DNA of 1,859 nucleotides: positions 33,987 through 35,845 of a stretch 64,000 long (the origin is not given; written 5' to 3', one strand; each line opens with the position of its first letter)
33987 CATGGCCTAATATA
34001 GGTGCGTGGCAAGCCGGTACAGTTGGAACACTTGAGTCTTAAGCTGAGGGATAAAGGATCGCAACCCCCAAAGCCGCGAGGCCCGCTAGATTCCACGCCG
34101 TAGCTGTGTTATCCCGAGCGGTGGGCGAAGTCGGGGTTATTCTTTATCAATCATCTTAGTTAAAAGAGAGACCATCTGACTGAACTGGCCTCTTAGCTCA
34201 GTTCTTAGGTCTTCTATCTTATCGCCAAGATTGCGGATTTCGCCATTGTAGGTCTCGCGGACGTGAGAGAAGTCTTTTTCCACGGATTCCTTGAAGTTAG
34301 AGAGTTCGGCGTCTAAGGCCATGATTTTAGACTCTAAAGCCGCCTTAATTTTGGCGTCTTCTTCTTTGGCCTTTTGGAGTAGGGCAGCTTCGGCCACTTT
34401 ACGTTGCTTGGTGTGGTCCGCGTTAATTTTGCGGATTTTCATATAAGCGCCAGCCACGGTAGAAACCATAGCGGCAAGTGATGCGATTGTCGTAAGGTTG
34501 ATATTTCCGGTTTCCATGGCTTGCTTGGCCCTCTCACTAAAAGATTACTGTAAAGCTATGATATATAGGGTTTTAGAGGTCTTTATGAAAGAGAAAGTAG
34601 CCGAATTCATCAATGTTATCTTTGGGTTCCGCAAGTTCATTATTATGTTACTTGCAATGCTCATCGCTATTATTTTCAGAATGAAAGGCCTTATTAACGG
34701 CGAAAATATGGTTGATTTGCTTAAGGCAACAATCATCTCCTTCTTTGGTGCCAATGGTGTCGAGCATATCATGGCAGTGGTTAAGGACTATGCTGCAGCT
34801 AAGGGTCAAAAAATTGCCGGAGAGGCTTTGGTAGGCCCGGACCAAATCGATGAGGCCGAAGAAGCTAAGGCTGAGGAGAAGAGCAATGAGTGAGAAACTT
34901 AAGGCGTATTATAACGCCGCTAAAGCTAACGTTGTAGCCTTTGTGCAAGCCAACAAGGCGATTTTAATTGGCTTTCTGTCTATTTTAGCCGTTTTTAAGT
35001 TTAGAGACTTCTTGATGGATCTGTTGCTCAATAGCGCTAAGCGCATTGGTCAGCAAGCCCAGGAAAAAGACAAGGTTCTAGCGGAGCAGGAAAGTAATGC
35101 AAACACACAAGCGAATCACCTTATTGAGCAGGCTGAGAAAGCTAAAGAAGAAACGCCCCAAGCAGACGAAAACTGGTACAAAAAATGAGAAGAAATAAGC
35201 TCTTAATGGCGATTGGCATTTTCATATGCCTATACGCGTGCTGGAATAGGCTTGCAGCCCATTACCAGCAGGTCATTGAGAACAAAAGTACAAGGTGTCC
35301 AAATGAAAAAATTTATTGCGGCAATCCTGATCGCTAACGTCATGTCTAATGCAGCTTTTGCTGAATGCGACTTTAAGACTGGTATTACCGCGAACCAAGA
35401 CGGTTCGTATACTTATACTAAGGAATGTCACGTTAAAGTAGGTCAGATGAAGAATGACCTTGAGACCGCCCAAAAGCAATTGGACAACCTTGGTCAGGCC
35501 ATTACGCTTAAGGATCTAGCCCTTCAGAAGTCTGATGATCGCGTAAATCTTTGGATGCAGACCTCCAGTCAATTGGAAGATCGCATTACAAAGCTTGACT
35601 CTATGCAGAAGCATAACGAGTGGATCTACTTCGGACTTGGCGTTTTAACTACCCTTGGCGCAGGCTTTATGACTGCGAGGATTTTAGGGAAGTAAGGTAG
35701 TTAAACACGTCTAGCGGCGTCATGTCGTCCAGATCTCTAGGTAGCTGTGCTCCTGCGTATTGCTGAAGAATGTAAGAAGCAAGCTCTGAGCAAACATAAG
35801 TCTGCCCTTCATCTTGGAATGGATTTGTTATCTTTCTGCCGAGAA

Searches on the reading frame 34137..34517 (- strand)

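Call 70: search_protein_families(library=pfam, proteins=[window:34137-34517:-], max_evalue=0.01)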
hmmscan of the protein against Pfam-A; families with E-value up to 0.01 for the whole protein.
window:34137-34517:- (126 aa): 11 families
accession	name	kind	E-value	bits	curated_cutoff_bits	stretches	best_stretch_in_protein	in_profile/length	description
PF04513.17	Baculo_PEP_C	-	5.4e-05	23.7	38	1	46-122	21-97/140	Baculovirus polyhedron envelope protein, PEP, C terminus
PF01576.24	Myosin_tail_1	-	0.00078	17.9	38.1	1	27-109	230-309/1081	Myosin tail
PF11932.13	DUF3450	-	0.0011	18.8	32.6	1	15-124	3-114/241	Protein of unknown function (DUF3450)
PF12325.13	TMF_TATA_bd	-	0.0018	18.8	29.1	1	5-115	8-115/115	TATA element modulatory factor 1 TATA binding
PF11828.13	DUF3348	-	0.0028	17.8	25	1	26-120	69-154/246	Protein of unknown function (DUF3348)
PF04778.17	LMP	-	0.0038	17.6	26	1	27-97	15-84/158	LMP repeated region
PF01442.23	Apolipoprotein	-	0.0049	17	90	1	21-116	97-189/190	Apolipoprotein A1/A4/E domain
PF18397.6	IKBKB_SDD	-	0.0058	16.5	25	1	19-90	40-113/275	IQBAL scaffold dimerization domain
PF10422.14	LRS4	-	0.0073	16.7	24.2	1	28-90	55-113/211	Monopolin complex subunit LRS4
PF09731.14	Mitofilin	-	0.0077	15.6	27.4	1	16-98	282-369/614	Mitochondrial inner membrane protein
PF21918.1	cas_Cpf1_2nd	-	0.0087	16.5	27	1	13-125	47-155/225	CRISPR-associated endonuclease Cpf1 REC2 domain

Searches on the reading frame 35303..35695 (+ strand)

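Call 42: search_protein_families(library=pfam, proteins=[window:35303-35695:+], max_evalue=0.01)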
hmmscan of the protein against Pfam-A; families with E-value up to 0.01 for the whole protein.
window:35303-35695:+ (130 aa): 1 family
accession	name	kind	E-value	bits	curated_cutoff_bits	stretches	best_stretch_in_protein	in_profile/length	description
PF23121.1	SPOC_AIPP2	-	0.0061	17.2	28.1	1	47-99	70-122/131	AIPP2, SPOC-like domain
